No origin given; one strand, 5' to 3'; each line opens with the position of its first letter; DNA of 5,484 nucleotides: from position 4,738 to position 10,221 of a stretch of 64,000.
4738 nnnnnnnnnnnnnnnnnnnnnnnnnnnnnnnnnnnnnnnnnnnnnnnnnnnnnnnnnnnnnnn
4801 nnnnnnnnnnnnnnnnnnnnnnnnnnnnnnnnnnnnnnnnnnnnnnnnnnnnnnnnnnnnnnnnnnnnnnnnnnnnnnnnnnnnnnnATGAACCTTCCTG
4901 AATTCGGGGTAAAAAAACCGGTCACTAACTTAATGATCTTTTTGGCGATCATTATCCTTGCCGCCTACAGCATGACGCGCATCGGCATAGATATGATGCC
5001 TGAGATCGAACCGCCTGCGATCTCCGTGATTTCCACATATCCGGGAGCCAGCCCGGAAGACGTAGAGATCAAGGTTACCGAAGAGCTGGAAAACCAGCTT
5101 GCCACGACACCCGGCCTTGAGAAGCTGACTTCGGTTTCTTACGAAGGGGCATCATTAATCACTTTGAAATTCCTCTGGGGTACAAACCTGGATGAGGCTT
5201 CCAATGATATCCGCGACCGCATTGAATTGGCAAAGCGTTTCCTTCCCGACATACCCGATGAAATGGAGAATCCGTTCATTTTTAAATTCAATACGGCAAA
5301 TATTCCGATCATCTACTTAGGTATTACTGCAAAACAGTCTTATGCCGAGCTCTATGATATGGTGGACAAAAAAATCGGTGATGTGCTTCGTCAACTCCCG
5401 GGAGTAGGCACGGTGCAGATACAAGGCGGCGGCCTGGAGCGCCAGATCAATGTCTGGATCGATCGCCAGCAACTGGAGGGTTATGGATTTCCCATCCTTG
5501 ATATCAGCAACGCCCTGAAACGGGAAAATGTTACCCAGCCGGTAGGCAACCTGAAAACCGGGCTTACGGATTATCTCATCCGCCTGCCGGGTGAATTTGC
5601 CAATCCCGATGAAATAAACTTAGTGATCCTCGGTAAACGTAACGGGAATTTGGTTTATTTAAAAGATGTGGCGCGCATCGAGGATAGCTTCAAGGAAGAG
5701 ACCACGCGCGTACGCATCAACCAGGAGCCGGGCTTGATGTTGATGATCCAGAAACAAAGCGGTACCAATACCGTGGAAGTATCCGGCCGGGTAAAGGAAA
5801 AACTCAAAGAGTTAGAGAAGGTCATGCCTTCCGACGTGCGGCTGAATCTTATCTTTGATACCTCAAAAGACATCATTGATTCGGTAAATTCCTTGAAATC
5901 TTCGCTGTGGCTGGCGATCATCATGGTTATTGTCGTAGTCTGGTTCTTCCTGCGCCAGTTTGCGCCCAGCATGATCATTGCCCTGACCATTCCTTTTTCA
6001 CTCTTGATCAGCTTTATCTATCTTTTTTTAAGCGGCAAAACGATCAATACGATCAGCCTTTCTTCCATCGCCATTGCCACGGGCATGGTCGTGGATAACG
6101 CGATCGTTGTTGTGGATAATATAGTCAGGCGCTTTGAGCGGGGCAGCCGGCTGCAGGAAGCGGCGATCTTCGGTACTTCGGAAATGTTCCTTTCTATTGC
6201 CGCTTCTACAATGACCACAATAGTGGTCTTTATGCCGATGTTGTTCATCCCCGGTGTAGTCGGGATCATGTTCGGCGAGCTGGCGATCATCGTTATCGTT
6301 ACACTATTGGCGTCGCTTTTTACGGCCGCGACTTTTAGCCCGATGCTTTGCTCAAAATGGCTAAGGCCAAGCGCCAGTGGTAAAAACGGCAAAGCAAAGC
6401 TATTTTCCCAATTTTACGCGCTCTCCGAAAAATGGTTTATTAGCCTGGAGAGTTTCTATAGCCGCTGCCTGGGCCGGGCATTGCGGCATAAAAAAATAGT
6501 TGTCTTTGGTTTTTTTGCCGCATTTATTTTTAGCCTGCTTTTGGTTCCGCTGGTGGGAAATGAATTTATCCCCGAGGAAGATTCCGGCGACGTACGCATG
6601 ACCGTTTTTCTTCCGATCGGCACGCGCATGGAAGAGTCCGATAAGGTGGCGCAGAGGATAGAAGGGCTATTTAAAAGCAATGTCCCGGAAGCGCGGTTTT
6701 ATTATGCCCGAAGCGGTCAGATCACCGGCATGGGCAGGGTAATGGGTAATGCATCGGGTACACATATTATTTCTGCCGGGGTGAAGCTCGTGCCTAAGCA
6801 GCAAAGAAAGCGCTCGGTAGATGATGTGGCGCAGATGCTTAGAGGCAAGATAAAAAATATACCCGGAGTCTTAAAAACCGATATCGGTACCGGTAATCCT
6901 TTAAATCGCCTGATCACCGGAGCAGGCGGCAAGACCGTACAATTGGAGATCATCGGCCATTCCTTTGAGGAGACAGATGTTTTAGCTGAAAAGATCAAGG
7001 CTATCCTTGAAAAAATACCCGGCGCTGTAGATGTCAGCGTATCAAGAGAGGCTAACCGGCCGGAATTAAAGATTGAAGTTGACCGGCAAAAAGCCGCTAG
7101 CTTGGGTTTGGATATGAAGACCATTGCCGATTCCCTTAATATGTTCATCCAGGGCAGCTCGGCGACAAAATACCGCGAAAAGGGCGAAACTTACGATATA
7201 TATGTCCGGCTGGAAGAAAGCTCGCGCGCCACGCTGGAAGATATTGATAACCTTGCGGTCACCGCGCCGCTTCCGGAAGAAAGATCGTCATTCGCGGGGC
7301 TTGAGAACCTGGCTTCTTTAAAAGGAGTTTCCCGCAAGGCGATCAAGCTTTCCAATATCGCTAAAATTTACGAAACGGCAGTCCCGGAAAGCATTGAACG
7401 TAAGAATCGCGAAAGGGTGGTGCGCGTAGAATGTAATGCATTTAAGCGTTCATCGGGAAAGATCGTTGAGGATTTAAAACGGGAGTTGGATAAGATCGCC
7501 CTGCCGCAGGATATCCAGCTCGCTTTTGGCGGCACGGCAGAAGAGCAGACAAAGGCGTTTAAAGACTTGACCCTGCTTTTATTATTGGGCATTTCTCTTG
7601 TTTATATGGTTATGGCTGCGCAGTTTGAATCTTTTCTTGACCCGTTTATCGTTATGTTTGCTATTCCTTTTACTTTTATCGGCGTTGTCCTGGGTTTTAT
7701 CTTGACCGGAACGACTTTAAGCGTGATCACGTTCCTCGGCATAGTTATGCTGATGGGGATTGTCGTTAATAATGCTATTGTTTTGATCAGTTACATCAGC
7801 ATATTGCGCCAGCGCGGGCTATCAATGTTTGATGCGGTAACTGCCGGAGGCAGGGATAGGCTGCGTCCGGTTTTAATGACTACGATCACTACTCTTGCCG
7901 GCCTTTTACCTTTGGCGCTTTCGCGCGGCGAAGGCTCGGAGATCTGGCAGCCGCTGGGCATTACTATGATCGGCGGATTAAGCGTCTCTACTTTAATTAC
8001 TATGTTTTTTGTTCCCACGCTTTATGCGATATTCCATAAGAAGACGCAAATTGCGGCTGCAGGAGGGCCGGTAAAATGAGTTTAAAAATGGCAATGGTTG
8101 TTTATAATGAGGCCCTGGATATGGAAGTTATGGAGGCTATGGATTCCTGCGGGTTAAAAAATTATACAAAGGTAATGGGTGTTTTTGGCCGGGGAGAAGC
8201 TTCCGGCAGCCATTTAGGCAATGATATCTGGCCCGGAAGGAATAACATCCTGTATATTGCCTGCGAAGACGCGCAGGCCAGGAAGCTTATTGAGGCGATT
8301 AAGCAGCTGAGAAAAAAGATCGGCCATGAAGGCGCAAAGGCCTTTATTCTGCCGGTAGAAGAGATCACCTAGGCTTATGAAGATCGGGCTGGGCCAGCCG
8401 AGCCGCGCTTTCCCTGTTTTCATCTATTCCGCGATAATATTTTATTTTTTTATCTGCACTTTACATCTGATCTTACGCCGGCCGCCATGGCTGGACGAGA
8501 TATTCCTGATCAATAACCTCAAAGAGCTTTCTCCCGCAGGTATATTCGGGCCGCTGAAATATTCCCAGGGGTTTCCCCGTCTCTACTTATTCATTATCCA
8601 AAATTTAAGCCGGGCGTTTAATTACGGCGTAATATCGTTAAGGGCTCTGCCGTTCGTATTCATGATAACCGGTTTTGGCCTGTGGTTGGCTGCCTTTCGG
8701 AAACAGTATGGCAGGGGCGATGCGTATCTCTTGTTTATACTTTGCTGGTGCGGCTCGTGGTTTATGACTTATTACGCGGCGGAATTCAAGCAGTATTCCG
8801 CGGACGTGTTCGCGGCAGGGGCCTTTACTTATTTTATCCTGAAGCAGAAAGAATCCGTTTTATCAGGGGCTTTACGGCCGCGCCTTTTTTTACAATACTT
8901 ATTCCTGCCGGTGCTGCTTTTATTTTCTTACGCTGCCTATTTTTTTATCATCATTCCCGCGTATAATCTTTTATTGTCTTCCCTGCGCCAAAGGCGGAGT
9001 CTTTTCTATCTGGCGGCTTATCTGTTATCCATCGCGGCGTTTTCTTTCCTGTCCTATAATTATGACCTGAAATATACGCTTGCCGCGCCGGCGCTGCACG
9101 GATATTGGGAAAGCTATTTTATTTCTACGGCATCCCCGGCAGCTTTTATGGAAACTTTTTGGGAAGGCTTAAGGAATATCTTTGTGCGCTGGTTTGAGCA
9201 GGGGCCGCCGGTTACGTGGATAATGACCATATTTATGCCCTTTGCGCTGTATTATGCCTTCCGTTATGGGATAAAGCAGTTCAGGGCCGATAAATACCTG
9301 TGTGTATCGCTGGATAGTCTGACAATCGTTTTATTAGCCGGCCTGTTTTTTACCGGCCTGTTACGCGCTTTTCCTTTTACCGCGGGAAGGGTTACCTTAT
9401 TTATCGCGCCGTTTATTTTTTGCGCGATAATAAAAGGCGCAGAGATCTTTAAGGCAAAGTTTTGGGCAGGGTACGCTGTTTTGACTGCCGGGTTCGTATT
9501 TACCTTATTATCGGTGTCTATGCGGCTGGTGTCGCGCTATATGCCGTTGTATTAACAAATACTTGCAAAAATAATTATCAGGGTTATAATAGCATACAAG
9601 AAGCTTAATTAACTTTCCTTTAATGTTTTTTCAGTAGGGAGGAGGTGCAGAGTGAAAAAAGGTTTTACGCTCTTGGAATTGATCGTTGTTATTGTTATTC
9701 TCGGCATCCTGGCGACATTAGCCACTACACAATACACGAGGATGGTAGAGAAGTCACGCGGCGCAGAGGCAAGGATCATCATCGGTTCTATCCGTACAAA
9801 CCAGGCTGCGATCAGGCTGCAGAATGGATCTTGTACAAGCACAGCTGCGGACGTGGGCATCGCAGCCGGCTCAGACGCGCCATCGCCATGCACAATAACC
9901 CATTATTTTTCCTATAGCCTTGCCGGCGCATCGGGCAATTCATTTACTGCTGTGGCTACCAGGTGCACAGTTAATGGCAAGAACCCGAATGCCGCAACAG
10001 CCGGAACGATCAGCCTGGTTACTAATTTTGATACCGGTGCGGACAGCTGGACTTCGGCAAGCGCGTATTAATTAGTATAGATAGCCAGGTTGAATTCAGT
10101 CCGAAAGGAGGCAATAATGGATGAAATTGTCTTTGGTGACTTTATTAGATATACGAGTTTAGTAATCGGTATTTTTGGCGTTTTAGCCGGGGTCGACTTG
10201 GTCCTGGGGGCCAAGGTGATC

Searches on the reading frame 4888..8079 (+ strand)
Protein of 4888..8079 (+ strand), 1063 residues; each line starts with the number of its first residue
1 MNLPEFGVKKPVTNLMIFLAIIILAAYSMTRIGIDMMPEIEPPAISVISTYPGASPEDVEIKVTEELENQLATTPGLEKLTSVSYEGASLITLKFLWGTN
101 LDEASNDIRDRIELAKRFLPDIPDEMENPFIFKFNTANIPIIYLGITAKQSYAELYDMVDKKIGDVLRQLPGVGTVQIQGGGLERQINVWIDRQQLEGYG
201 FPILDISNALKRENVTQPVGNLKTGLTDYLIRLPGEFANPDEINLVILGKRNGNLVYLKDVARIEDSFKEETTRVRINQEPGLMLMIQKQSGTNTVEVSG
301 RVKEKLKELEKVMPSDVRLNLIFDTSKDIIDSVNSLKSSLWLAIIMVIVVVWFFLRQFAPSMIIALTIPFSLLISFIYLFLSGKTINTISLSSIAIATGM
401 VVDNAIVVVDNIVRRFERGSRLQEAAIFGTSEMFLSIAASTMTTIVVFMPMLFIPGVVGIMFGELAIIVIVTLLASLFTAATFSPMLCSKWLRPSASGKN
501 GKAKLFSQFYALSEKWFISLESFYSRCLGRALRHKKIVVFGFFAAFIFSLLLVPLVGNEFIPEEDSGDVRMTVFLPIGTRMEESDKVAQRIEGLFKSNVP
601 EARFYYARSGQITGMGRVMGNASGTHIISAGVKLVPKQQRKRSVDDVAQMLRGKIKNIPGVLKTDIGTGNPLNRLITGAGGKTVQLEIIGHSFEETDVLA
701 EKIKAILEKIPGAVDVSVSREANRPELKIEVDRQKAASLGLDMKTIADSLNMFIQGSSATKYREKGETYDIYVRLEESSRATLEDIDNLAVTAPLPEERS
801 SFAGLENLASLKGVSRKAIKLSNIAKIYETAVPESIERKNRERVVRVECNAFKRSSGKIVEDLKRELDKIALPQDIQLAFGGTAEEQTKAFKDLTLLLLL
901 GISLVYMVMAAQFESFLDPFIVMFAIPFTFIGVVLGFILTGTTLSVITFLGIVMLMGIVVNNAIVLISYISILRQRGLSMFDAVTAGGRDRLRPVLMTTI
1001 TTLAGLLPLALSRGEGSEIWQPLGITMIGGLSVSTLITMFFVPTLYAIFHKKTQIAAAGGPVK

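Call 18: search_protein_families(library=pfam, proteins=[window:4888-8079:+], max_evalue=0.01)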
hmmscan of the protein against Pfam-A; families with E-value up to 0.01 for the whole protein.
window:4888-8079:+ (1063 aa): 2 families
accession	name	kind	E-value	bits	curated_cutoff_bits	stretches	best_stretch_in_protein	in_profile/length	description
PF00873.25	ACR_tran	-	9.2e-258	858.3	28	1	5-1050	3-1021/1021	AcrB/AcrD/AcrF family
PF03176.21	MMPL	-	2e-12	47.2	20.5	2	844-1049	91-302/333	MMPL family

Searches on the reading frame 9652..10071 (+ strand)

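Call 18: search_protein_families(library=pfam, proteins=[window:9652-10071:+], max_evalue=0.01)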
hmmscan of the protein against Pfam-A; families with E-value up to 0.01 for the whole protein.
window:9652-10071:+ (139 aa): 4 families
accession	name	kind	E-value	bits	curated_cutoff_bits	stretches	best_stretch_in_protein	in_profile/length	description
PF07963.17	N_methyl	-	5.6e-08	32.5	21.2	1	2-24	4-26/27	Prokaryotic N-terminal methylation motif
PF16732.10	ComP_DUS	-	0.0021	19.3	27.3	1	27-105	2-75/87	Type IV minor pilin ComP, DNA uptake sequence receptor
PF16734.10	Pilin_GH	-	0.0029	18.4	28.9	1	38-102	2-60/114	Type IV pilin-like G and H, putative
PF00114.24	Pilin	-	0.0041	18.5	22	1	34-137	2-95/108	Pilin (bacterial filament)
